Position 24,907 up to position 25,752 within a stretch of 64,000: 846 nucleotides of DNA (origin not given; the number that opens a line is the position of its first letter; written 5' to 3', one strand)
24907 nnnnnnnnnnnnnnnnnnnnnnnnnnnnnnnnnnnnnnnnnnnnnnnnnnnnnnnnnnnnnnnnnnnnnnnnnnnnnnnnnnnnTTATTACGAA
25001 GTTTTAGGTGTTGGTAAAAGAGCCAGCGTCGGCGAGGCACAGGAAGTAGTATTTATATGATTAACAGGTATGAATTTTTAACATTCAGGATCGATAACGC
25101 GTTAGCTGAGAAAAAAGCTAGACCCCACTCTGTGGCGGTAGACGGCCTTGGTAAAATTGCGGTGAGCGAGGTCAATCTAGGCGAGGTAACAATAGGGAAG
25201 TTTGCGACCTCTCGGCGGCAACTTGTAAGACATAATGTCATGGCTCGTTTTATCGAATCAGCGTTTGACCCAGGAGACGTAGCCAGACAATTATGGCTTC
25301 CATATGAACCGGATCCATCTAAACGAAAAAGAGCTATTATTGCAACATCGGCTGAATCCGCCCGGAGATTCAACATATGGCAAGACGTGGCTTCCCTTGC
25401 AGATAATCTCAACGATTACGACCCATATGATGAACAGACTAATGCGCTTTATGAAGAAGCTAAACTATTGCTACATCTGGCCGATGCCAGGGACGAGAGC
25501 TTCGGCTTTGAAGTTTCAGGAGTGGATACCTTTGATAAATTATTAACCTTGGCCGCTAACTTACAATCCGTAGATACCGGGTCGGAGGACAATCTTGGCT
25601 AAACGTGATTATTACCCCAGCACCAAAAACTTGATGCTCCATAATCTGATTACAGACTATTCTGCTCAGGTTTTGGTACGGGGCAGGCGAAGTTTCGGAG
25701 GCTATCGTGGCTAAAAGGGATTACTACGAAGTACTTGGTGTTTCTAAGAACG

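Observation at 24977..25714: Two fragments of a diverged dnaJ 5' end bracket a 181-aa ORF: a footprint of serial cassette capture at the dnaJ start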

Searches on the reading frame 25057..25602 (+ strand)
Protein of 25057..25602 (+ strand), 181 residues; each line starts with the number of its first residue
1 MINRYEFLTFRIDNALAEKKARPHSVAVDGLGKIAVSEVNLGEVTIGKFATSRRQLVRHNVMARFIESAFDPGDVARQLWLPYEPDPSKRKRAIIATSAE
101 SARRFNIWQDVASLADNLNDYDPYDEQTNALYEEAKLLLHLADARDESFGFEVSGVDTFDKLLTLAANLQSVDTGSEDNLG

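Call 6: search_protein_families(library=pfam, proteins=[window:25057-25602:+], max_evalue=1)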
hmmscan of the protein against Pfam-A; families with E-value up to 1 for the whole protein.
window:25057-25602:+ (181 aa): 0 families

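Call 7: search_protein_families(library=phrogs, proteins=[window:25057-25602:+], max_evalue=1)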
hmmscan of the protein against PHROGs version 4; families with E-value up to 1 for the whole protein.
window:25057-25602:+ (181 aa): 0 families

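Call 8: search_protein_families(library=padloc, proteins=[window:25057-25602:+], max_evalue=1)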
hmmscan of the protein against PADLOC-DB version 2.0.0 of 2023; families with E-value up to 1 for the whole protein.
window:25057-25602:+ (181 aa): 0 families

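Call 37: find_homologous_proteins(query=window:25057-25599:+, max_evalue=0.01)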
Query window:25057-25599:+ (181 aa): 2 proteins with E <= 0.01 among 162 candidates.
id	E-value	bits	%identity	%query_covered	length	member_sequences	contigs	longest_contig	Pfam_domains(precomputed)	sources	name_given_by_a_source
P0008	3.1e-113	393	100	100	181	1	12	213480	-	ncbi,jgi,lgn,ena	-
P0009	7.5e-70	252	67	97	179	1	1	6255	-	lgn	-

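Call 38: find_encoding_contigs(protein=P0009, flank=6000)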
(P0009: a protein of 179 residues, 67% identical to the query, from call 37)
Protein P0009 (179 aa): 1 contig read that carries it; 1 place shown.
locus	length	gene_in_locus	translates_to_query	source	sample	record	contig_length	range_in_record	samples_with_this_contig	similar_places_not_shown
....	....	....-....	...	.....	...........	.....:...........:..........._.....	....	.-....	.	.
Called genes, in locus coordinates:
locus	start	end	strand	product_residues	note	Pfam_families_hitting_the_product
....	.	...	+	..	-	?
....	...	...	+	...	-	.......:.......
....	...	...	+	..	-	-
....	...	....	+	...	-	-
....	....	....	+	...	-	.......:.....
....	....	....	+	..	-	-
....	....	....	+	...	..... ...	-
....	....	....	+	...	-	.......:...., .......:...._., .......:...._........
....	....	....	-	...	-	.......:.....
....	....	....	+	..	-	-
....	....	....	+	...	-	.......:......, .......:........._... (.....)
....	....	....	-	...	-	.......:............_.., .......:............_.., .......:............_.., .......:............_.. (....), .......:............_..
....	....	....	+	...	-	?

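Call 74: predict_structure(protein=window:25057-25599:+)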
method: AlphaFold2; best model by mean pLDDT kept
length: 181 residues; sequences in the alignment: 1
mean_pLDDT: 42.0   pTM: 0.31
mean pLDDT of the five models: 42.0, 38.9, 35.1, 34.9, 30.6
residues with pLDDT >= 90: 0; 70-90: 4; 50-70: 39; < 50: 138
segments of 3 or more residues with pLDDT < 50: 1-101, 145-159, 164-181
pLDDT, mean of each block of 10 residues (from residue 1): 28 30 35 33 29 42 45 34 38 38 52 57 66 60 44 45 46 37 31
secondary structure, 60 per line:
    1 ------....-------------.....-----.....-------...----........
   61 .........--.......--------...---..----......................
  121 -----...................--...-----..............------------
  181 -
elements in order: E7-10 E24-28 E34-38 H53-69 H72-78 H99-120 H126-144 H155-168

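Call 75: search_protein_representatives(alignment_id=A2)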
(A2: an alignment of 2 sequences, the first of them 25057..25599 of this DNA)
Query: 2 sequences, 181 profile positions. Proteins with E-value up to 0.001 (for the whole library): 16; up to 1e-10: 10; up to 1e-30: 2. The best 16 are listed.
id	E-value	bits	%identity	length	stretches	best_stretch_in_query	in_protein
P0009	2.4e-108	375.9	-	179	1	1-181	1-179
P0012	1.7e-34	135.2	-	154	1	1-154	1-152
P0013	1.4e-25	106.2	-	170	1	1-153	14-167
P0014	1.8e-25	105.9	-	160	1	1-153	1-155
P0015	4.5e-23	98.0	-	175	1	1-153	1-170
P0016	1.0e-22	96.8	-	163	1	1-156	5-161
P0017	1.4e-22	96.4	-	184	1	1-154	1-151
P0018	1.7e-21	92.9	-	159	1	1-151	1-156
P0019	6.1e-20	87.8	-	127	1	34-153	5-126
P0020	2.1e-11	60.0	-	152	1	6-142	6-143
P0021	9.6e-08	48.1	-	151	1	1-144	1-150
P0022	1.4e-07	47.6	-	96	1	1-82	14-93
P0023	6.1e-07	45.4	-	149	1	11-140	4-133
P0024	3.6e-06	42.9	-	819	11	59-90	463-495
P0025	1.2e-04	38.0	-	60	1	109-156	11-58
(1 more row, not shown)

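Call 76: find_encoding_contigs(protein=P0012, flank=3000, max_places=3)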
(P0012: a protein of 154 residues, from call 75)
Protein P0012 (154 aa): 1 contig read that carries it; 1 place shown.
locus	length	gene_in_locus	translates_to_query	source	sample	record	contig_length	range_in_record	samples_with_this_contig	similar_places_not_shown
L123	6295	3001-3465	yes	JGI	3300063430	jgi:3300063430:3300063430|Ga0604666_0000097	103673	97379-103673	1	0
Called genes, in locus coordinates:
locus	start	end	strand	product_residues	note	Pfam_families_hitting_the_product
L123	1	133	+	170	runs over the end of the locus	PF01025:GrpE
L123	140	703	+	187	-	-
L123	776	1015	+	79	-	-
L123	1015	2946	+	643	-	PF00012:HSP70, PF06723:MreB_Mbl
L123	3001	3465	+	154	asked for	-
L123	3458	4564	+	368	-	PF00226:DnaJ, PF01556:DnaJ_C, PF00684:DnaJ_CXXCXGXG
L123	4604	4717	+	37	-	-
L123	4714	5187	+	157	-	PF02643:DUF192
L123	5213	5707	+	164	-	-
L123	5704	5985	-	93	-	-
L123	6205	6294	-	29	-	?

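Call 78: find_encoding_contigs(protein=P0013, flank=3000, max_places=2)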
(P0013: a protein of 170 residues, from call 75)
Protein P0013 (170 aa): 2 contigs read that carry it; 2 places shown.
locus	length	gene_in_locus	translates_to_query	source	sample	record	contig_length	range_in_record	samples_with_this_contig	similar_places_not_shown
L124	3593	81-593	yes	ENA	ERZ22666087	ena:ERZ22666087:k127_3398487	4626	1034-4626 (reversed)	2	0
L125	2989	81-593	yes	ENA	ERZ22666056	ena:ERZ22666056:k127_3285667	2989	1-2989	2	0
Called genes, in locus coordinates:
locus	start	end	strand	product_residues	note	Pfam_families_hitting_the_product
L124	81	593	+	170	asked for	-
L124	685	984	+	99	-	-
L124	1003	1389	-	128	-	PF11969:DcpS_C, PF01230:HIT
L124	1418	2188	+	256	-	PF08443:RimK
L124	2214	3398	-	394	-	-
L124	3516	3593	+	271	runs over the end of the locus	PF00483:NTP_transferase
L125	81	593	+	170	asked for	-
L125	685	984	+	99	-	-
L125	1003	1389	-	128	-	PF11969:DcpS_C, PF01230:HIT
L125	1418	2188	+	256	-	PF08443:RimK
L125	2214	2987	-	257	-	?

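Call 79: find_encoding_contigs(protein=P0017, flank=3000, max_places=2)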
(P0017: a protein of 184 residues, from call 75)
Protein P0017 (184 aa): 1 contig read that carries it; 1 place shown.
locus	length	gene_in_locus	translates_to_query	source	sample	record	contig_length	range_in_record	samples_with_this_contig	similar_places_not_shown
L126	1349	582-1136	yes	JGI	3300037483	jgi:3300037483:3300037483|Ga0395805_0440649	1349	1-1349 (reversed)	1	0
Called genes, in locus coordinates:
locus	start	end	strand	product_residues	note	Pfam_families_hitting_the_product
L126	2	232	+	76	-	?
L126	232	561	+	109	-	PF03091:CutA1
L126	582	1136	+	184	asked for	-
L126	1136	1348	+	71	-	?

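Call 80: find_encoding_contigs(protein=P0015, flank=3000, max_places=2)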
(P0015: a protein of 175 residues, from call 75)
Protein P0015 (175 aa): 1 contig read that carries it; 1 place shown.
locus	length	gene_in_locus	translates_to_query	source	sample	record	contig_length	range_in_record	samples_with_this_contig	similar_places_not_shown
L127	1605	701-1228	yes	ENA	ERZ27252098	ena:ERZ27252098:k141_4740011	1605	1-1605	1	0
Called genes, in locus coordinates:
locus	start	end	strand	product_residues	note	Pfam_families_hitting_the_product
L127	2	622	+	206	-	?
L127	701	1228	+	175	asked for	-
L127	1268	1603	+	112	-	?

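Call 89: predict_structure(alignment_id=A3)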
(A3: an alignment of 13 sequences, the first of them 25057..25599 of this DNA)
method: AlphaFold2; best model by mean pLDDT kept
length: 181 residues; sequences in the alignment: 13
mean_pLDDT: 83.9   pTM: 0.73
mean pLDDT of the five models: 83.9, 83.8, 82.8, 76.0, 72.9
residues with pLDDT >= 90: 113; 70-90: 30; 50-70: 26; < 50: 12
segments of 3 or more residues with pLDDT < 50: 148-156
pLDDT, mean of each block of 10 residues (from residue 1): 85 94 94 96 95 94 95 90 86 94 93 92 90 95 64 46 58 52 49
secondary structure, 60 per line:
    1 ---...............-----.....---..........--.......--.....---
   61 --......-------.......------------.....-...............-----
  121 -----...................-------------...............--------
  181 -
elements in order: H4-18 E24-28 E32-41 E44-50 H53-57 E63-68 E76-82 E95-99 H101-115 H126-144 H158-172

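Call 92: fold_search(model_id=the predicted structure, library=pdb)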
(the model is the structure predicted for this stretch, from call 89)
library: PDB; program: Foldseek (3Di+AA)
matches with E <= 10: 470; with E <= 0.001: 0
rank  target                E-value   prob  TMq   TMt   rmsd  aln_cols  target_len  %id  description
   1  6szw_C                2.6e-01  0.13  0.23  0.23  21.2       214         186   11  Asymmetric complex of Factor XII and kininogen with gC1qR/C1QBP/P32 is governed by allostery (released 2020-07-22)
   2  5er0_A                3.1e-01  0.14  0.21  0.12   9.9       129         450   14  Water-forming NADH oxidase from Lactobacillus brevis (LbNOX) (released 2016-04-13)
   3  3p0l_C                3.1e-01  0.07  0.16  0.15  16.0       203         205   10  Human steroidogenic acute regulatory protein (released 2010-11-24)
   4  1p32_A                3.7e-01  0.09  0.23  0.23  19.8       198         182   14  CRYSTAL STRUCTURE OF HUMAN P32, A DOUGHNUT-SHAPED ACIDIC MITOCHONDRIAL MATRIX PROTEIN (released 1999-04-06)
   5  3rpx_A                4.0e-01  0.20  0.27  0.32  19.5       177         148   14  Crystal structure of complement component 1, q subcomponent binding protein, C1QBP (released 2011-05-11)
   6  2d4r_C                4.0e-01  0.10  0.19  0.23  11.7       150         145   14  Crystal structure of TTHA0849 from Thermus thermophilus HB8 (released 2005-12-13)
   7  2d4r_A                4.0e-01  0.10  0.19  0.22  11.7       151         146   14  Crystal structure of TTHA0849 from Thermus thermophilus HB8 (released 2005-12-13)
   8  3p0l_D                4.0e-01  0.07  0.15  0.15  16.0       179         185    9  Human steroidogenic acute regulatory protein (released 2010-11-24)
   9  4l6p_C                4.2e-01  0.13  0.16  0.12  13.0       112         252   12  Structure of C22Y Mutant PCNA protein defective in DNA mismatch repair (released 2014-10-01)
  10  3p0l_A                4.7e-01  0.07  0.13  0.12  13.3       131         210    9  Human steroidogenic acute regulatory protein (released 2010-11-24)
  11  3rpx_C                5.3e-01  0.13  0.23  0.29  18.4       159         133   12  Crystal structure of complement component 1, q subcomponent binding protein, C1QBP (released 2011-05-11)
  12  4xhr_A                5.3e-01  0.10  0.22  0.23  12.0       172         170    9  Structure of a phospholipid trafficking complex, native (released 2015-07-01)
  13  9n82_c                5.3e-01  0.05  0.14  0.11  19.1       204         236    8  The ligation (AMP-Lys) complex in the NHEJ pathway (released 2025-04-23)
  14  7ucs_A                5.6e-01  0.57  0.26  0.33   4.5        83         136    6  The Crystal Structure of Domain-Swapped Dimer Q108K:T51D:A28C:L36C:F57:H:H:H:R58 Mutant of hCRBPII with Histidine Inse (released 2023-10-18)
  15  1sxj_H                5.6e-01  0.10  0.15  0.11  12.9       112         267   14  Crystal Structure of the Eukaryotic Clamp Loader (Replication Factor C, RFC) Bound to the DNA Sliding Clamp (Prolifera (released 2004-06-22)
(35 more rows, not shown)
